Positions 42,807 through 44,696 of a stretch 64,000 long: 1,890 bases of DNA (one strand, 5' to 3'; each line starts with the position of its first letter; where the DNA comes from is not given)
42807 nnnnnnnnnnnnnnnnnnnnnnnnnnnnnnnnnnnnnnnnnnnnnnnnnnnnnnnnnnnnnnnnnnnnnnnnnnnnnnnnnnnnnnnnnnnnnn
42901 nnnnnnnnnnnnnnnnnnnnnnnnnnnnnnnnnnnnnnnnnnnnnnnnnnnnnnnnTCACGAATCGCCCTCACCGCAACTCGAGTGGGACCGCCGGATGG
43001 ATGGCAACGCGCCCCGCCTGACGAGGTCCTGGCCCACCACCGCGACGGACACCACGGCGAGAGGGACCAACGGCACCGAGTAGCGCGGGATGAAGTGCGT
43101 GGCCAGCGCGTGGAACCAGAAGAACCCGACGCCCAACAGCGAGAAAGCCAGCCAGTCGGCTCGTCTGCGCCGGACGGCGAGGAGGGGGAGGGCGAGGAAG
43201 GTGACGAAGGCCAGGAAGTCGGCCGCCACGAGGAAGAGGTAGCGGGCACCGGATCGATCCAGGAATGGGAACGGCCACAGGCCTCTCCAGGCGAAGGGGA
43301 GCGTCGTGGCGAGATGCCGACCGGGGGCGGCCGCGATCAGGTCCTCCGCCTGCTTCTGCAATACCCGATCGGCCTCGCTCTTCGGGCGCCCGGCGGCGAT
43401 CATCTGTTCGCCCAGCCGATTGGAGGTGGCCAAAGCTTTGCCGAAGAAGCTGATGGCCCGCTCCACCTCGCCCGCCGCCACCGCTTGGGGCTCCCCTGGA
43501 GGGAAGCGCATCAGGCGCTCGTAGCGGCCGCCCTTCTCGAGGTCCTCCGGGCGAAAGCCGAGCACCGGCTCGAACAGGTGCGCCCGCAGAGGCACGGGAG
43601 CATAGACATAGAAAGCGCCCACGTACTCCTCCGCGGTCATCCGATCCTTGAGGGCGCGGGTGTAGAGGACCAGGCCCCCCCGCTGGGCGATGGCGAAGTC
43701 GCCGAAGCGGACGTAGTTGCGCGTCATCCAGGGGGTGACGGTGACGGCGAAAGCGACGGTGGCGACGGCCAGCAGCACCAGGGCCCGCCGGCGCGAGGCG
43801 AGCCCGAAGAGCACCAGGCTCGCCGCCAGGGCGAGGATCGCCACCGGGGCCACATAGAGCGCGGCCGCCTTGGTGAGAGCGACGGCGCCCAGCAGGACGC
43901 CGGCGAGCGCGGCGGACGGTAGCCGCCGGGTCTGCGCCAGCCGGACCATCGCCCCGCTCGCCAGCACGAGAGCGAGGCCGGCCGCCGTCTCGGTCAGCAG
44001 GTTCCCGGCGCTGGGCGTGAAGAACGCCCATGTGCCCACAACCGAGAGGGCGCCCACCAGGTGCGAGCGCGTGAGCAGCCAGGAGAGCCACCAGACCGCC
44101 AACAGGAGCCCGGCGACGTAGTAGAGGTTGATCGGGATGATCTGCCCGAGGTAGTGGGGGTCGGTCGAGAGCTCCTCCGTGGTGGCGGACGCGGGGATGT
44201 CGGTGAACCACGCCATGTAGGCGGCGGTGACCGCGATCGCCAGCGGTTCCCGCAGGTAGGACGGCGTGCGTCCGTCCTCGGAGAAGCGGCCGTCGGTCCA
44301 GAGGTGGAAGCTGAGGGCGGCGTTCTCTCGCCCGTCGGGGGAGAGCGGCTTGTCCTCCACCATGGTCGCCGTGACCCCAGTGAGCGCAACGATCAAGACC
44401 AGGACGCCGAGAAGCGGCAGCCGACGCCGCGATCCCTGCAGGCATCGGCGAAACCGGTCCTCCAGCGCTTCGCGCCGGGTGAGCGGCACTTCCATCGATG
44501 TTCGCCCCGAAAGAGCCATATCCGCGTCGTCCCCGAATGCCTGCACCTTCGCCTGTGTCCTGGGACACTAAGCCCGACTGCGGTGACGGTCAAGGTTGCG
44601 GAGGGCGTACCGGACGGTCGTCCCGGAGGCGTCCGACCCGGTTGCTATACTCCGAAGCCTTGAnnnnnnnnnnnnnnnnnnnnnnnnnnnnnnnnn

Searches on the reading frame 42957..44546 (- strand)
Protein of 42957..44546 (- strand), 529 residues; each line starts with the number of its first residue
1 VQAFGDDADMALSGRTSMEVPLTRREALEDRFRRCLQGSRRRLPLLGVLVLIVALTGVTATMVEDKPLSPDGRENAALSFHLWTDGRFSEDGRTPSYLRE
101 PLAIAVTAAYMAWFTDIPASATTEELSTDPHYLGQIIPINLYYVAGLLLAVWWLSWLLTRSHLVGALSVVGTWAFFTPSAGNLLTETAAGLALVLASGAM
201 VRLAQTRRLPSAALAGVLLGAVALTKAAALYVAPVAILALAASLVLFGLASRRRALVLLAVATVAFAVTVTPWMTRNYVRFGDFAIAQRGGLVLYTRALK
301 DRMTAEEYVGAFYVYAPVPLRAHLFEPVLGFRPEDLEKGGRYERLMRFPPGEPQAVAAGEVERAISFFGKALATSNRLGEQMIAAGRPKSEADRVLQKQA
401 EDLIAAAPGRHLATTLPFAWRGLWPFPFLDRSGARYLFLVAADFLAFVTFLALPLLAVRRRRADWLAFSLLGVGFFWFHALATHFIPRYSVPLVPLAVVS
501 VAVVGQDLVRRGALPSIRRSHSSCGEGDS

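Call 9: search_protein_families(library=pfam, proteins=[window:42957-44546:-], max_evalue=0.01)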
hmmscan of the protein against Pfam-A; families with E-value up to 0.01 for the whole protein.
window:42957-44546:- (529 aa): 0 families

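Call 12: search_protein_families(library=pfam, proteins=[window:42957-44546:-], max_evalue=10)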
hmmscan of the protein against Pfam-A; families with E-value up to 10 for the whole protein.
window:42957-44546:- (529 aa): 1 family
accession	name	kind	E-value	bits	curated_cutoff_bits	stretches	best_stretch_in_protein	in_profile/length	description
PF10039.14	DUF2275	-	4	8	24.6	1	33-60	27-54/210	Predicted integral membrane protein (DUF2275)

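Call 27: search_protein_families(library=ncbifam, proteins=[window:42957-44546:-], max_evalue=1)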
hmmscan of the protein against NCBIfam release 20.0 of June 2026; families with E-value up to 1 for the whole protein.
window:42957-44546:- (529 aa): 0 families

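Call 45: find_homologous_proteins(query=window:42957-44546:-, max_evalue=1e-10)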
Query window:42957-44546:- (529 aa): 15 proteins with E <= 1e-10 among 8000 candidates.
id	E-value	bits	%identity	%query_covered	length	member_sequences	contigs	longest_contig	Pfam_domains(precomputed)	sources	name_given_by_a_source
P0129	7.9e-188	644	66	86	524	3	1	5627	-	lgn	-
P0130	5.4e-176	605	63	89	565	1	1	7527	-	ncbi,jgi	-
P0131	5.2e-175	601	67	83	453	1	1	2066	-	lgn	-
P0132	9.1e-171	587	62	86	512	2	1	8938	-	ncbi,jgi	-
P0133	1.4e-167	577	59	92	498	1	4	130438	-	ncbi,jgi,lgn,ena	-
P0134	5.9e-162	558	59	83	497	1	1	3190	-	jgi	jgi:hypothetical protein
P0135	2.9e-159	549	60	83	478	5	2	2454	-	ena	-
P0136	3.0e-140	487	50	91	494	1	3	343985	-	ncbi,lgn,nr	ncbi:MAG: hypothetical protein FDZ69_03815 [Deltaproteobacteria bacterium]|nr:MAG: hypothetical prot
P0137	2.1e-131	457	48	91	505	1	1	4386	-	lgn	-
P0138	3.3e-114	401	63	59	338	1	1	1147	-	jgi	jgi:hypothetical protein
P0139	4.6e-114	400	48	83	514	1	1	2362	-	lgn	-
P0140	5.1e-110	387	45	86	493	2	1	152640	-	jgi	-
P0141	3.4e-93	331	38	93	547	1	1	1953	-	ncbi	-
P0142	1.2e-29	122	29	88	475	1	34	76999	-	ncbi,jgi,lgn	jgi:hypothetical protein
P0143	5.2e-23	100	29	84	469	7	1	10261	-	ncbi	-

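Call 46: find_encoding_contigs(protein=P0133, flank=8000, max_places=2)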
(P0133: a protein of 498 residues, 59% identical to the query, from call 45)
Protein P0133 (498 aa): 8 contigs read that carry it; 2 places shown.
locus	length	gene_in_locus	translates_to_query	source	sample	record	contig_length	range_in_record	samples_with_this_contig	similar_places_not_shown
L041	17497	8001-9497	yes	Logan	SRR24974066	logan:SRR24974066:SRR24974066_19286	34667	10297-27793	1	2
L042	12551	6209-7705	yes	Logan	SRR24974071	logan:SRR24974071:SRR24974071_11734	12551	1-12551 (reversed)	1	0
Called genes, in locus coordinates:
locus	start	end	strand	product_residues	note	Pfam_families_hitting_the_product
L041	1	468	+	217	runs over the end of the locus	PF02660:G3P_acyltransf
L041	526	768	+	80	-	PF02604:PhdYeFM_antitox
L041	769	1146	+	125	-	PF01850:PIN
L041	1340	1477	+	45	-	-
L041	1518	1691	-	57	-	-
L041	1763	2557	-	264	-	PF25302:NADase_transloc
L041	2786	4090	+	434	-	PF00149:Metallophos, PF12850:Metallophos_2 (weak)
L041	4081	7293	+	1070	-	PF02463:SMC_N (faint), PF13476:AAA_23, PF13514:AAA_27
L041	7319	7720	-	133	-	PF00903:Glyoxalase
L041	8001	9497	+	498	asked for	-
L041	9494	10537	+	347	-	PF00535:Glycos_transf_2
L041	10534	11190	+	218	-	PF13489:Methyltransf_23, PF08241:Methyltransf_11, PF08242:Methyltransf_12, PF13649:Methyltransf_25, PF13847:Methyltransf_31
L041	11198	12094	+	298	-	-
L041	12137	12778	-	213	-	PF01545:Cation_efflux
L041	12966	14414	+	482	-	PF09852:DUF2079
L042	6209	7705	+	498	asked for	-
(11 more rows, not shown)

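Call 47: find_encoding_contigs(protein=P0130, flank=8000, max_places=2)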
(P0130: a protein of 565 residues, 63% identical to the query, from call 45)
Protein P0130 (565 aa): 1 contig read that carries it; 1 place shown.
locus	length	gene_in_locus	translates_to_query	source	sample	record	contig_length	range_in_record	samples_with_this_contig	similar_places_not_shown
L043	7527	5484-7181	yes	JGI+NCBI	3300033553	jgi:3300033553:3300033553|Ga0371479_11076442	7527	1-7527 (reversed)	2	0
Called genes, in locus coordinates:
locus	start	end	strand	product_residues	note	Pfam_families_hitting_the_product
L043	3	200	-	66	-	?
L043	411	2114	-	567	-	PF00732:GMC_oxred_N, PF05199:GMC_oxred_C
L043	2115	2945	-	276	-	PF13618:Gluconate_2-dh3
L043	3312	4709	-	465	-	PF26549:Tricorn_N (faint)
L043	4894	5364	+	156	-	PF04892:VanZ-LLP1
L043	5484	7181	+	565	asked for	-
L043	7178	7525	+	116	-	?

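Call 48: find_encoding_contigs(protein=P0132, flank=8000, max_places=2)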
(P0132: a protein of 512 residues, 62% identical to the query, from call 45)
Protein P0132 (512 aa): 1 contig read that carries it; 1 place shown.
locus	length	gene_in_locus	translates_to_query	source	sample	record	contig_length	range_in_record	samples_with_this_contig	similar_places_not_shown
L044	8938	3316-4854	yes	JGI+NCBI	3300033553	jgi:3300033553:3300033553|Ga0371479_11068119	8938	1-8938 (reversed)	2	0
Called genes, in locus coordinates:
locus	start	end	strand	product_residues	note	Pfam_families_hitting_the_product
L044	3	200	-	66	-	?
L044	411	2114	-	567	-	PF00732:GMC_oxred_N, PF05199:GMC_oxred_C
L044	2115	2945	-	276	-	PF13618:Gluconate_2-dh3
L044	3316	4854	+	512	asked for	-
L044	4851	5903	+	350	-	PF00535:Glycos_transf_2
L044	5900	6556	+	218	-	PF13489:Methyltransf_23, PF08241:Methyltransf_11, PF08242:Methyltransf_12, PF13649:Methyltransf_25, PF13847:Methyltransf_31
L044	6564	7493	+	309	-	-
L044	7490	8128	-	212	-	PF01545:Cation_efflux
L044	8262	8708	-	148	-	PF10604:Polyketide_cyc2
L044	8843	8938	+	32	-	?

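Call 81: find_encoding_contigs(protein=P0129, flank=6000, max_places=3)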
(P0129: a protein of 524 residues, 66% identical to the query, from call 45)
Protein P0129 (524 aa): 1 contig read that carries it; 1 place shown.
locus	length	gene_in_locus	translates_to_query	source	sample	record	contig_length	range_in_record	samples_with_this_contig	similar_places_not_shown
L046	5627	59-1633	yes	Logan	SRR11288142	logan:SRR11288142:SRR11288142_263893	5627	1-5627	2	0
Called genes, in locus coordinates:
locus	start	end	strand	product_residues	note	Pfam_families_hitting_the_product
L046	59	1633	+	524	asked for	-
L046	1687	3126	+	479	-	-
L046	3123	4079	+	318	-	PF00535:Glycos_transf_2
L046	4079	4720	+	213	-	PF13489:Methyltransf_23, PF08241:Methyltransf_11, PF08242:Methyltransf_12, PF13649:Methyltransf_25, PF13847:Methyltransf_31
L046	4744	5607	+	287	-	-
